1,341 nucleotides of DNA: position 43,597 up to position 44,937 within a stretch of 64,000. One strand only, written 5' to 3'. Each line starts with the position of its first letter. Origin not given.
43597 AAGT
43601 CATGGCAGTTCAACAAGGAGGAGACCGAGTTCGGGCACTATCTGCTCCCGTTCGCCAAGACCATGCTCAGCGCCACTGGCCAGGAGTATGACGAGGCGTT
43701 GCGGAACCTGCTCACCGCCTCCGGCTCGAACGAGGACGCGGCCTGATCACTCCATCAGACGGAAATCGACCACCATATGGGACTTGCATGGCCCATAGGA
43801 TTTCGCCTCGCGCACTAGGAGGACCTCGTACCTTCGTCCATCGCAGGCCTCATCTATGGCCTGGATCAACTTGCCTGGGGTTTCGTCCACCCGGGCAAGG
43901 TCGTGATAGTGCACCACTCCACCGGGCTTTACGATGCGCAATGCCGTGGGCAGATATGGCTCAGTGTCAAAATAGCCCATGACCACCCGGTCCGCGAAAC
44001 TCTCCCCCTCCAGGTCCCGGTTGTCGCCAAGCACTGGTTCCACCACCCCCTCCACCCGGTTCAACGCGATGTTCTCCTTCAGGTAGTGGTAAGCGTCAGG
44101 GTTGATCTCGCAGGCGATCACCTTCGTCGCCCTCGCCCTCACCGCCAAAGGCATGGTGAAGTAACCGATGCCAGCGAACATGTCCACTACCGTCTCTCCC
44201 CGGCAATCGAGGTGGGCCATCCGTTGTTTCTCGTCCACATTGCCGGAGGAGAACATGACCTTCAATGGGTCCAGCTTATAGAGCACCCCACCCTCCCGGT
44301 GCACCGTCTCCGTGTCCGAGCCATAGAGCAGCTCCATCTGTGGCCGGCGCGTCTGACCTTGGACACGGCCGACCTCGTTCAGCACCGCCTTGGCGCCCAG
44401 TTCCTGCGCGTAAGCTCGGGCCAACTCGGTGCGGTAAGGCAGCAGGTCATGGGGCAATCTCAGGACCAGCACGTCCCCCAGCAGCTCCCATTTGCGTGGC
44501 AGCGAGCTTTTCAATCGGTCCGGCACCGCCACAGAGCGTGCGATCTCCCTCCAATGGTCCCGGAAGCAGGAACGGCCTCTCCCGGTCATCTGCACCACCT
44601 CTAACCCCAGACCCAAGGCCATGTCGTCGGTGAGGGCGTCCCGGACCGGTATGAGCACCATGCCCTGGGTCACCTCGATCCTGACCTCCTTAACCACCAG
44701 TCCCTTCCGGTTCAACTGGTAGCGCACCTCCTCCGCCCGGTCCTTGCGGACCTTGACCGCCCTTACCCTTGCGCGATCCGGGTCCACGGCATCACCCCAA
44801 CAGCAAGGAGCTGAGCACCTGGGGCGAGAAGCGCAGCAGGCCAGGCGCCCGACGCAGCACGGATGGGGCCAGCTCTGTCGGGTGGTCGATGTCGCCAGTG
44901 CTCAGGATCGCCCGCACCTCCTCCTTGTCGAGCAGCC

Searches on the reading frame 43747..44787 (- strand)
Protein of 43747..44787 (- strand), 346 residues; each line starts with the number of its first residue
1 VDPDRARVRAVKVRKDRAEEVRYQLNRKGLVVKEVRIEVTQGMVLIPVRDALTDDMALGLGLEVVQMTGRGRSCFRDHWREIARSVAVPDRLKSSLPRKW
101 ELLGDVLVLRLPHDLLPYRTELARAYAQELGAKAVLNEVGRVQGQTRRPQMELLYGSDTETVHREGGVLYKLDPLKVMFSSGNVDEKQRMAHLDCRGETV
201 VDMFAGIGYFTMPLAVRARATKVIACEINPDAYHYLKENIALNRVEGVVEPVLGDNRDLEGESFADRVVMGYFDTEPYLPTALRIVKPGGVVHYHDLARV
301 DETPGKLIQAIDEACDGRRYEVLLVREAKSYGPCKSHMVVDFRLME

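Call 58: search_protein_families(library=pfam, proteins=[window:43747-44787:-], max_evalue=0.001)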
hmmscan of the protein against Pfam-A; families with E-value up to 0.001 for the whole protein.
window:43747-44787:- (346 aa): 5 families
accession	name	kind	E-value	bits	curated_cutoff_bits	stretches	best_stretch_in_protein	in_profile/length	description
PF02475.24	TRM5-TYW2_MTfase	-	4.2e-56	189.9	28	1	161-323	1-164/164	TRM5/TYW2 methyltransferase domain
PF25133.1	TYW2_N_2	-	3.2e-19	69.3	27.7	1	87-159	8-79/79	TYW2 N-terminal domain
PF18093.7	Trm5_N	-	2.8e-06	27.5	22.7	1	10-52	1-43/47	tRNA methyltransferase 5 N-terminal domain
PF05175.20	MTS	-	4.1e-05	23.7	23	1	176-256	8-90/170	Methyltransferase small domain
PF13649.12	Methyltransf_25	-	5.8e-05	24.1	27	1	200-290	1-97/97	Methyltransferase domain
